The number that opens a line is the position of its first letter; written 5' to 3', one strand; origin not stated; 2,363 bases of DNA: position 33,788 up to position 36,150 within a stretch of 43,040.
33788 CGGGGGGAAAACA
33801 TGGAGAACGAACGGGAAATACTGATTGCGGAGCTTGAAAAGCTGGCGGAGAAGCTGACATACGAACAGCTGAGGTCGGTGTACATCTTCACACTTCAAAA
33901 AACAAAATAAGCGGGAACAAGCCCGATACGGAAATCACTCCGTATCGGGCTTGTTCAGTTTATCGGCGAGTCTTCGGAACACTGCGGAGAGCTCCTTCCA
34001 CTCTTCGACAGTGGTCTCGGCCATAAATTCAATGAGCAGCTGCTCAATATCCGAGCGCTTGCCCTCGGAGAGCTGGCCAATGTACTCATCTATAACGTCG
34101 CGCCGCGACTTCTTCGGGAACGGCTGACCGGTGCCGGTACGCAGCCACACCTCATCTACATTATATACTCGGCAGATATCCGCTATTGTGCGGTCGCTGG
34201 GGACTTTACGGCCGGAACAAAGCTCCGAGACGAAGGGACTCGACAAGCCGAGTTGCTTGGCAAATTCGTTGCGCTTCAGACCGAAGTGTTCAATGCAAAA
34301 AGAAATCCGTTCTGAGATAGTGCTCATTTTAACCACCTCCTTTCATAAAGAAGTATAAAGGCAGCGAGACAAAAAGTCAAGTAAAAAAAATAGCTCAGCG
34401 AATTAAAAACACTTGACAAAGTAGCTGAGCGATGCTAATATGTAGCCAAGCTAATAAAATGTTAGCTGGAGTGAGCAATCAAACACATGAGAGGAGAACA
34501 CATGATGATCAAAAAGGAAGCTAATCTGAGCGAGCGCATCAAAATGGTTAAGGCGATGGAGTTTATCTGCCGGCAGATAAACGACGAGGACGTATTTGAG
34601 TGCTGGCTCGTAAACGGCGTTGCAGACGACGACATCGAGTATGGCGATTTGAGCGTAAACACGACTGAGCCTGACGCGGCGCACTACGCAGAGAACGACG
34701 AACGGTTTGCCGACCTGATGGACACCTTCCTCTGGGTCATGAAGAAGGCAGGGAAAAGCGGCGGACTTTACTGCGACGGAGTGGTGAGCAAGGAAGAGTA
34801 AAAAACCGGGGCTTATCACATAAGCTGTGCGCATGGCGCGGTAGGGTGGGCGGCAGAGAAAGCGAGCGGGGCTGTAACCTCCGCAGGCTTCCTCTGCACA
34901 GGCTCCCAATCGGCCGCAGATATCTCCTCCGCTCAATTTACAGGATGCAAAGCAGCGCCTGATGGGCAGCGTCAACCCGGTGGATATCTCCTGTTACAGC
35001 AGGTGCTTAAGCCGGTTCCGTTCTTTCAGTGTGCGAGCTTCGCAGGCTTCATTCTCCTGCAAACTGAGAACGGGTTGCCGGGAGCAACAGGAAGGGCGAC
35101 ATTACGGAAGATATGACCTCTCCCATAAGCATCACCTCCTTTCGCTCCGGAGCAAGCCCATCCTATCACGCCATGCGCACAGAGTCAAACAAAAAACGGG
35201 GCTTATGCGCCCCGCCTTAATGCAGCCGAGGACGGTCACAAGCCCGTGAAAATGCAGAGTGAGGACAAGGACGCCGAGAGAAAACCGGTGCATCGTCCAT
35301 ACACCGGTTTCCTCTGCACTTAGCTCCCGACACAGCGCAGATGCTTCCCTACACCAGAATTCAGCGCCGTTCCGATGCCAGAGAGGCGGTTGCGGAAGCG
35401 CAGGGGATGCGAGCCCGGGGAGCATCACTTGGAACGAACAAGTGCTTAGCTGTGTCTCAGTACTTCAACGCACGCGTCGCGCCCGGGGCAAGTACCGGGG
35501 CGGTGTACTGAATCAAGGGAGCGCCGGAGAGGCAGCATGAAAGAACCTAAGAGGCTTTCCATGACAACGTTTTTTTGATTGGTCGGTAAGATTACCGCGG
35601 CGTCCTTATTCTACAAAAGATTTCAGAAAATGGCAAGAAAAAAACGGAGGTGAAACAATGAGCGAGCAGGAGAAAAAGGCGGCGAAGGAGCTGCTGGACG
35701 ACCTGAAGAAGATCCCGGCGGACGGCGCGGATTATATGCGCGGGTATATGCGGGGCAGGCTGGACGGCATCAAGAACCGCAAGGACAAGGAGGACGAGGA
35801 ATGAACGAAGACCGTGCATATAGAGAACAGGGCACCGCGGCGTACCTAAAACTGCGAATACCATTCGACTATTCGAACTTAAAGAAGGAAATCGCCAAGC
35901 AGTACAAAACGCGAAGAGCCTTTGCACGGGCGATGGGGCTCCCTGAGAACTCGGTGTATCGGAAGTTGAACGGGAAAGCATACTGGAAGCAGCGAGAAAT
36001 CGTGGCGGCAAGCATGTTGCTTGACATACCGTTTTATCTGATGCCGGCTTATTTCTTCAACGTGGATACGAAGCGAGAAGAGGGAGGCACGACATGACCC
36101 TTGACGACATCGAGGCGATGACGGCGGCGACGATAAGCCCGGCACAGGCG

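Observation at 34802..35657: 0.85-kb ORF-poor gap in the early operon: two paralogous ~0.4-kb modules, each framed by a leftward promoter and an intrinsic terminator (candidate large structured or antisense RNA pair)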

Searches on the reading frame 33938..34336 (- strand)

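Call 35: search_protein_families(library=phrogs, proteins=[window:33938-34336:-], max_evalue=0.01)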
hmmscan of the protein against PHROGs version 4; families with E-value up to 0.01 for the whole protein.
seq(133 aa): 15 families
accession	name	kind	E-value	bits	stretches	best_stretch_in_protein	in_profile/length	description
phrog_8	-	transcription regulation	7.1e-16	59.6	1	5-107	160-259/346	transcriptional regulator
phrog_2328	-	transcription regulation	1.3e-11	45.4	1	3-73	12-82/128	transcriptional repressor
phrog_4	-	transcription regulation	1.7e-10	41.4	1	4-85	134-205/400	transcriptional repressor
phrog_2967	-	transcription regulation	9.4e-10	39.4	1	3-77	7-78/225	transcriptional regulator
phrog_2439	-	transcription regulation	4.5e-07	30.1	1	3-69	4-70/367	transcriptional regulator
phrog_1373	-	transcription regulation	0.0001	23.3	1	7-60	64-117/166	transcriptional regulator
phrog_7241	-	transcription regulation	0.00014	22.9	1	16-61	71-116/122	transcriptional regulator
phrog_638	-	transcription regulation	0.00082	20.2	1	23-61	21-59/145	transcriptional regulator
phrog_147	-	transcription regulation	0.0011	20.3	1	4-72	2-73/100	transcriptional regulator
phrog_1468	-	transcription regulation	0.0011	19.5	1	20-63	21-63/67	transcriptional repressor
phrog_4779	-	transcription regulation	0.0013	20.2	1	8-46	4-42/98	transcriptional regulator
phrog_3037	-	transcription regulation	0.0023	18.8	1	17-122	26-125/189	transcriptional repressor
phrog_3642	-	DNA, RNA and nucleotide metabolism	0.0043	17.9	1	23-61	25-63/79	HTH DNA binding protein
phrog_4441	-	DNA, RNA and nucleotide metabolism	0.0057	17.9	0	25-63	24-62/98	HTH DNA binding protein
phrog_3949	-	transcription regulation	0.0083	17.2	0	21-70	28-79/161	transcriptional repressor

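Call 36: search_protein_families(library=pfam, proteins=[window:33938-34336:-], max_evalue=0.01)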
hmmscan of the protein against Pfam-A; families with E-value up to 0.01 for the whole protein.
seq(133 aa): 4 families
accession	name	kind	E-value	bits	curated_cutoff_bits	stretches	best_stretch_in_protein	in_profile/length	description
PF13560.12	HTH_31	-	5e-09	36.8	27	1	19-63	14-59/64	Helix-turn-helix domain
PF01381.28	HTH_3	-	1.1e-08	35.4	23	1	16-65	6-55/55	Helix-turn-helix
PF12844.13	HTH_19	-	5.5e-07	29.8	30.2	1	9-70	2-63/64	Helix-turn-helix domain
PF13443.12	HTH_26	-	2.2e-05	25.1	22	1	19-61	10-53/63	Cro/C1-type HTH DNA-binding domain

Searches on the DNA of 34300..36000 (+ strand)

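Call 4: search_rna_families(source=window, start=34300, end=36000, threshold=evalue, max_evalue=10, show_alignments=3)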
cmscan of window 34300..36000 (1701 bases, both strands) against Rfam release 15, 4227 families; matches with E-value up to 10: 8.
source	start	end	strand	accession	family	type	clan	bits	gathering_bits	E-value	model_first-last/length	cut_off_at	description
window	35214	35265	+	RF03160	twister-P1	Gene; ribozyme;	CL00120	55.1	67.2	3.5e-11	1-68/68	no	type-P1 twister ribozyme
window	35260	35330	-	RF03959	mir-303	Gene; miRNA;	-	20.3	77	2.2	1-70/70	no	mir-303 microRNA precursor family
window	34843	34908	-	RF03964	mir-H1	Gene; miRNA;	-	18.9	97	6.2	1-85/85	no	mir-H1 microRNA precursor family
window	35074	35155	-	RF01900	mir-2024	Gene; miRNA;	-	18.5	69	1.7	1-77/77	no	mir-2024 microRNA precursor family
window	34848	34900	+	RF02804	PyrR206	Gene; snRNA; snoRNA; HACA-box;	-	16.3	46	8.3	1-60/60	no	Pyrobaculum sRNA 206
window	34837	34912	-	RF03191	mir-1913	Gene; miRNA;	-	16.2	105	9.3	1-80/80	no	mir-1913 microRNA precursor family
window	35354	35412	+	RF02267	Vax2os1_2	Gene; lncRNA;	-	7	55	2.5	413-466/466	no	Vax2os1 conserved region 2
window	35493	35788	+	RF02267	Vax2os1_2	Gene; lncRNA;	-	6.1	55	4.5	201-466/466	no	Vax2os1 conserved region 2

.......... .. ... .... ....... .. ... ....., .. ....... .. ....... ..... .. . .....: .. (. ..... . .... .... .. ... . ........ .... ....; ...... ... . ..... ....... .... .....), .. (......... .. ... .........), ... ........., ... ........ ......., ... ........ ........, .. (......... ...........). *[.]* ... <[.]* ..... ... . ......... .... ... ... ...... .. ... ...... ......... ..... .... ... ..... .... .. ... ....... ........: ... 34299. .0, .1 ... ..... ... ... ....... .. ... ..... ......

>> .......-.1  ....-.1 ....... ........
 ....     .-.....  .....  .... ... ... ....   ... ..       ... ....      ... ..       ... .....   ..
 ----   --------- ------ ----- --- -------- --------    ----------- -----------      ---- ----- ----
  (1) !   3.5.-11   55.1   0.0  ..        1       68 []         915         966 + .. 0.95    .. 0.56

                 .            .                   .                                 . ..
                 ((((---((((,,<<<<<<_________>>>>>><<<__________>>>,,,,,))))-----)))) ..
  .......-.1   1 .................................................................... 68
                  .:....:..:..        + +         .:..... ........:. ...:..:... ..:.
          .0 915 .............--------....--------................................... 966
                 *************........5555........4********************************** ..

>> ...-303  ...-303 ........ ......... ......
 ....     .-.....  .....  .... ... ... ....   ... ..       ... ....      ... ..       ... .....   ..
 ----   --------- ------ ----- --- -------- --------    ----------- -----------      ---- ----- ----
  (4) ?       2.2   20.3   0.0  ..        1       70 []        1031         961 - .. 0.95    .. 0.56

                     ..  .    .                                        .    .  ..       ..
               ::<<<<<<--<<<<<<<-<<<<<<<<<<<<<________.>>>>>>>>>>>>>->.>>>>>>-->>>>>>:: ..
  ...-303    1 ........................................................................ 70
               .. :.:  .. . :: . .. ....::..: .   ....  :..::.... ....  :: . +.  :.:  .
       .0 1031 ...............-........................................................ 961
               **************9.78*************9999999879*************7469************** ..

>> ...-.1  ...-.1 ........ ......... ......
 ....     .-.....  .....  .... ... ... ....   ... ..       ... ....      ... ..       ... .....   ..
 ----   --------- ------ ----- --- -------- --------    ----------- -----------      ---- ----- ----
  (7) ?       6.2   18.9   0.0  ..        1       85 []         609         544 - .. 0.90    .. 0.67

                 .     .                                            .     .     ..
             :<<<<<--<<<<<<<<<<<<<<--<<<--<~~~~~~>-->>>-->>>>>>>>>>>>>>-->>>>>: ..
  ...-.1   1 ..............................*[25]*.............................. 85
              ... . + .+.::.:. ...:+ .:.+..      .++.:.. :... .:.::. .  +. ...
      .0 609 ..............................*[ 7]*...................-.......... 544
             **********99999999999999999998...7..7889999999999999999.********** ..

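Call 9: search_dna_similar(query=window:34402-35900:+, collection=phages, mode=distant, max_rows=30)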
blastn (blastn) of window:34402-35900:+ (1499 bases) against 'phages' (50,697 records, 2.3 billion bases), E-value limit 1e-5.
Records with a match: 1; places in all: 1; records where one place covers at least 80% of the query: 0.
Best place of each record, by identity: 90-95% 1.
By first word of the organism name: Roseburia 1.
By host as written in the record: - 1.
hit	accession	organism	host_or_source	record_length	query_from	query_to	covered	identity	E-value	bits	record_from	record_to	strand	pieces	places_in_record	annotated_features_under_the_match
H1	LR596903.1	Roseburia phage Shimadzu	-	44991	817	858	3%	92.9%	5e-7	64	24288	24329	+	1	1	none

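Call 11: get_annotated_region(hit=H1, flank=3000)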
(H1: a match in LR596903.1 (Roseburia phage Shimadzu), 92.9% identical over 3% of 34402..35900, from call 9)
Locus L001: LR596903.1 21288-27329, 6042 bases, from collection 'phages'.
description: Roseburia phage Shimadzu genome assembly, chromosome: 1.
organism: Roseburia phage Shimadzu (NCBI taxid 2570913)
taxonomy: Viruses; Duplodnaviria; Heunggongvirae; Uroviricota; Caudoviricetes
host: -; source: -; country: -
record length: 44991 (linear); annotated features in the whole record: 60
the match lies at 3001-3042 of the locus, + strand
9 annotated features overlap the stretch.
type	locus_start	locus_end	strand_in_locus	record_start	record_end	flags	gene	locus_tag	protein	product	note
CDS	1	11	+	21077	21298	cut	orf25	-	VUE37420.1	hypothetical protein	-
CDS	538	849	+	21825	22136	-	orf26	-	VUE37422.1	hypothetical protein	-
CDS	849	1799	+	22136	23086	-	orf27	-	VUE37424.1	Endolysin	-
CDS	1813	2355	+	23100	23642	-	orf28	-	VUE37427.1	hypothetical protein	-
CDS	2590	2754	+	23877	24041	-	orf29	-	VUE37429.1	hypothetical protein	-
CDS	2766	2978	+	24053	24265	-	orf30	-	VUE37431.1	hypothetical protein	-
CDS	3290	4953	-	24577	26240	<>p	orf31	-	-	Integrase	-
CDS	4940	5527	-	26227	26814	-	orf32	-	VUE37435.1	hypothetical protein with TM2 domain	-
CDS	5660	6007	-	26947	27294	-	orf33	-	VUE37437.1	Repressor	-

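Call 57: search_rna_families(sources=[L001, L204, L206, L198, L038], threshold=evalue, max_evalue=0.01, show_alignments=3)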
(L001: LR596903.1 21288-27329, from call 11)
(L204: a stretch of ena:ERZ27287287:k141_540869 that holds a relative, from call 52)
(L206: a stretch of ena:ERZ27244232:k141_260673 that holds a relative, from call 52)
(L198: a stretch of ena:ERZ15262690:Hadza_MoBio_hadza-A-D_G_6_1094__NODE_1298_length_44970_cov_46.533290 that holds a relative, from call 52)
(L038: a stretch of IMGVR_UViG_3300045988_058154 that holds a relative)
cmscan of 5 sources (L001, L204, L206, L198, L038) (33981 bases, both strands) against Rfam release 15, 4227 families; matches with E-value up to 0.01: 4.
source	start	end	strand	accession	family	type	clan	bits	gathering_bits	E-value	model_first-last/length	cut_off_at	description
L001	2997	3048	+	RF03160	twister-P1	Gene; ribozyme;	CL00120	56.5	67.2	2.7e-10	1-68/68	no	type-P1 twister ribozyme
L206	3434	3485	+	RF03160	twister-P1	Gene; ribozyme;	CL00120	55.1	67.2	6.9e-10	1-68/68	no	type-P1 twister ribozyme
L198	3435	3485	+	RF03160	twister-P1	Gene; ribozyme;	CL00120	50.1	67.2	1.9e-08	1-68/68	no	type-P1 twister ribozyme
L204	3054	3106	+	RF03160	twister-P1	Gene; ribozyme;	CL00120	40.9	67.2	7.9e-06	1-68/68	no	type-P1 twister ribozyme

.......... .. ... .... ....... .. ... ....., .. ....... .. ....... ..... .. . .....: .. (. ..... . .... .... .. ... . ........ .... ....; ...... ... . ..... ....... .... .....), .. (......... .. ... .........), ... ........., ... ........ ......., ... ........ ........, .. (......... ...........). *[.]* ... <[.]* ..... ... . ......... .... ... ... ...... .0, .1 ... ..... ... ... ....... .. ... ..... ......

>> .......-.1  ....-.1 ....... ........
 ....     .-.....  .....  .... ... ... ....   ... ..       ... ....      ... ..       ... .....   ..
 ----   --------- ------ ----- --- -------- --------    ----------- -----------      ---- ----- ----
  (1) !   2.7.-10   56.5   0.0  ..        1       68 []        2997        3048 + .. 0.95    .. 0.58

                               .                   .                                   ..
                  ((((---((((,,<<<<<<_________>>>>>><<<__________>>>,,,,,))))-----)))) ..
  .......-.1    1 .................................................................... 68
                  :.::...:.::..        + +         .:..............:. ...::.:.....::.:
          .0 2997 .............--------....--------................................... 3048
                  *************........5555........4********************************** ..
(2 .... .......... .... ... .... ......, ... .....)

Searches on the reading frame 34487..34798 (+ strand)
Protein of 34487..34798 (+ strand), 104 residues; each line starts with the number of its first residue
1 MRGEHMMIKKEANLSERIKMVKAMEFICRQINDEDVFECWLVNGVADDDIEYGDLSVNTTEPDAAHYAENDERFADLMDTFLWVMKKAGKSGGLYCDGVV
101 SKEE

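Call 12: find_related_loci(query=window:34487-34798:+, collection=viral_contigs, flank=4000)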
Query window:34487-34798:+ (104 aa) in viral_contigs; peptide patterns used: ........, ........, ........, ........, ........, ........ (x = any residue, [..] = any of these).
26 stretches matched a pattern; 24 encode a relative of the query (tblastn E <= 1e-3); 24 distinct loci.
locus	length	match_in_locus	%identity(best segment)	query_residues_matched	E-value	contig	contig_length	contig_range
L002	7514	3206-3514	95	1-103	3e-64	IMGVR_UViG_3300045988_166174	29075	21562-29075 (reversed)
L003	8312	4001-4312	93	1-104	9e-63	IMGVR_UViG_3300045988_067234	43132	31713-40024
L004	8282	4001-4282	67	9-104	1e-37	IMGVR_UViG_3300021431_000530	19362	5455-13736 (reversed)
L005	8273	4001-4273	67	13-103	2e-36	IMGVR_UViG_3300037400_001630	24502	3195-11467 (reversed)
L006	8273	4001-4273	65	13-103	2e-36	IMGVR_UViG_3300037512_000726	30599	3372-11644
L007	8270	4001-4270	70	13-104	5e-36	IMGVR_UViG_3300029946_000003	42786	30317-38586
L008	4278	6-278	66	13-103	4e-35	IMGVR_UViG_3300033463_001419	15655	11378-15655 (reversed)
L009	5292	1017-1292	67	13-104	3e-34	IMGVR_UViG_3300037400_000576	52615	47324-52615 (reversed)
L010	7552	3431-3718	63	9-104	2e-34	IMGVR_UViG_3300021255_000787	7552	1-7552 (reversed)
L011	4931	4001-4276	62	13-104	2e-33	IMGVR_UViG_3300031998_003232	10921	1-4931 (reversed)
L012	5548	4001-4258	71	13-101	2e-33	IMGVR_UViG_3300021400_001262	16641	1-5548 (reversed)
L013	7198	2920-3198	62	11-103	8e-33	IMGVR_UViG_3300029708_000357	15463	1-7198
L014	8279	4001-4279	62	11-103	8e-33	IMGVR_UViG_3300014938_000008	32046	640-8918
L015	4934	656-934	62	11-103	8e-33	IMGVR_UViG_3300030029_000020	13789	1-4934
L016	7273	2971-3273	60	4-104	2e-32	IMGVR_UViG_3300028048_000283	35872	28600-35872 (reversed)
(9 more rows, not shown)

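Call 35: search_protein_families(library=phrogs, proteins=[window:34487-34798:+], max_evalue=0.01)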
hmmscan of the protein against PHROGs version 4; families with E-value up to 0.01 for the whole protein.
seq(104 aa): 0 families

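Call 36: search_protein_families(library=pfam, proteins=[window:34487-34798:+], max_evalue=0.01)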
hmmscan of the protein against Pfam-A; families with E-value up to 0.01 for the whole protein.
seq(104 aa): 0 families

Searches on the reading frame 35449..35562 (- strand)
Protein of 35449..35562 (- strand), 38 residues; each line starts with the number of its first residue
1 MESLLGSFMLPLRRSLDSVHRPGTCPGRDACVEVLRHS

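Call 35: search_protein_families(library=phrogs, proteins=[window:35449-35562:-], max_evalue=0.01)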
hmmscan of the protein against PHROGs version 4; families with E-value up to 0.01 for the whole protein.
seq(38 aa): 0 families

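Call 36: search_protein_families(library=pfam, proteins=[window:35449-35562:-], max_evalue=0.01)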
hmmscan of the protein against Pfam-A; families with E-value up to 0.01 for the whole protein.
seq(38 aa): 0 families

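Call 51: list_cluster_members(proteins=[window:35449-35562:-, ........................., window:35052-35126:-, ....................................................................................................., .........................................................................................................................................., window:35658-35801:+])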
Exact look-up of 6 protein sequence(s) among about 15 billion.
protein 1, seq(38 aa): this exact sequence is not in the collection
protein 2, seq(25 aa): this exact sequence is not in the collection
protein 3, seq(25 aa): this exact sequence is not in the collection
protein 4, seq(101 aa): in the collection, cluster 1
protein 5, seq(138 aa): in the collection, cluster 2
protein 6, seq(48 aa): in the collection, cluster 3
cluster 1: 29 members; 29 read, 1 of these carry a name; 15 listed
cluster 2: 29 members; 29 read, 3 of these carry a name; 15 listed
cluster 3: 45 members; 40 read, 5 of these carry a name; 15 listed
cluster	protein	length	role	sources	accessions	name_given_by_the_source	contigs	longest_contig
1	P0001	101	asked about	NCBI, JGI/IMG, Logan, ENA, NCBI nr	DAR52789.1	hypothetical protein | MAG TPA: hypothetical protein [Caudoviricetes sp.]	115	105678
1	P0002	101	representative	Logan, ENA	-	-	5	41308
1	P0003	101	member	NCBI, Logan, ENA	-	-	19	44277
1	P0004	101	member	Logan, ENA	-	-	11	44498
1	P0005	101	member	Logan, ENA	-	-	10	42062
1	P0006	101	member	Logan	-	-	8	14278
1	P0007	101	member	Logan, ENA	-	-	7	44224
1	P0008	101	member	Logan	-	-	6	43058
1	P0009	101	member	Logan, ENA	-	-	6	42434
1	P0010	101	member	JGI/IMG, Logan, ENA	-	-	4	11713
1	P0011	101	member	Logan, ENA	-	-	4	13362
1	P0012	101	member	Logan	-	-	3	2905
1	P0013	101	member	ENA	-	-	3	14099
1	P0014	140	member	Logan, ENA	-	-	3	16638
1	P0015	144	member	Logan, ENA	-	-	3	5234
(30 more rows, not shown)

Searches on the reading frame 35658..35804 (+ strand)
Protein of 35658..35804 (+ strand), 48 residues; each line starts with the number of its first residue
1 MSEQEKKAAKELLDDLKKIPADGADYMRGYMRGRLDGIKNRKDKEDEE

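Call 35: search_protein_families(library=phrogs, proteins=[window:35658-35801:+], max_evalue=0.01)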
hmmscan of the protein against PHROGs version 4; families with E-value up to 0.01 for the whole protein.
seq(48 aa): 0 families

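Call 36: search_protein_families(library=pfam, proteins=[window:35658-35801:+], max_evalue=0.01)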
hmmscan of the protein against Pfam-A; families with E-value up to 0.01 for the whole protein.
seq(48 aa): 0 families

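Call 52: find_encoding_contigs(protein=window:35658-35804:+, flank=3500, max_places=10)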
Protein window:35658-35804:+ (48 aa): 24 contigs read that carry it; 10 places shown.
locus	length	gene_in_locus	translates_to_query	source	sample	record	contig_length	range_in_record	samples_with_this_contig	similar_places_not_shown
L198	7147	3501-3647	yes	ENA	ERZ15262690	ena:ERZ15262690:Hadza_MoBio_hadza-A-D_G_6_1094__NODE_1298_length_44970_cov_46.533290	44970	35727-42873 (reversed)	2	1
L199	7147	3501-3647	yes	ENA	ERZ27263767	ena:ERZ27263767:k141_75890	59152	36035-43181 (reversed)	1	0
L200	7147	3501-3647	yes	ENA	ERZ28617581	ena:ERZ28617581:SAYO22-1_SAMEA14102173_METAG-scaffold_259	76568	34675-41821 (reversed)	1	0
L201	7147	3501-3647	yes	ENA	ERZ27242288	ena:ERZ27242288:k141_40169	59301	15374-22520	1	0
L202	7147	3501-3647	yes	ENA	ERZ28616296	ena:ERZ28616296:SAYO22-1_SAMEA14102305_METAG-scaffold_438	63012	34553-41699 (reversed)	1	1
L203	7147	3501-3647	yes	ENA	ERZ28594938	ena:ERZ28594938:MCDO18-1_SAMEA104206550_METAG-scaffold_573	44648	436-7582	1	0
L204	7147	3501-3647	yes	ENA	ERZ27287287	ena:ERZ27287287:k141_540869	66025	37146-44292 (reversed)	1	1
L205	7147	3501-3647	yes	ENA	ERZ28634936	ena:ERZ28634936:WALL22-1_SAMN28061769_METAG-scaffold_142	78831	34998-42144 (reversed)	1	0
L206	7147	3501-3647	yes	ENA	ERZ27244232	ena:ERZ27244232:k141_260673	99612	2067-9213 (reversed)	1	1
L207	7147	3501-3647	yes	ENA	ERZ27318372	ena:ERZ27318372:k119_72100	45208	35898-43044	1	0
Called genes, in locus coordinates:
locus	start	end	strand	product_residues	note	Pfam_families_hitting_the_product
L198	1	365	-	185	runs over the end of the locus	-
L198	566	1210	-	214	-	-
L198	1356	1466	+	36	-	-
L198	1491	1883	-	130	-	PF12844:HTH_19 (weak), PF13443:HTH_26 (faint), PF01381:HTH_3, PF13560:HTH_31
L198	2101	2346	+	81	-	-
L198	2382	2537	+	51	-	-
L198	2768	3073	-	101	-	-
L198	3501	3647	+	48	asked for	-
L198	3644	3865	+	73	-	-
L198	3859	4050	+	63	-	-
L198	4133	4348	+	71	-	-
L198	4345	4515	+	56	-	-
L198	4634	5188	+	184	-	PF01381:HTH_3 (weak), PF12844:HTH_19 (faint), PF13560:HTH_31 (weak)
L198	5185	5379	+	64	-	-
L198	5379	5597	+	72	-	-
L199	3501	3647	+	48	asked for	-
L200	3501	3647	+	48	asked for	-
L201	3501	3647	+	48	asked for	-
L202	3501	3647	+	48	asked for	-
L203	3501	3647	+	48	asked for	-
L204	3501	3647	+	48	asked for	-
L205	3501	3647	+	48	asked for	-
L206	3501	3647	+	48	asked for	-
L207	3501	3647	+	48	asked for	-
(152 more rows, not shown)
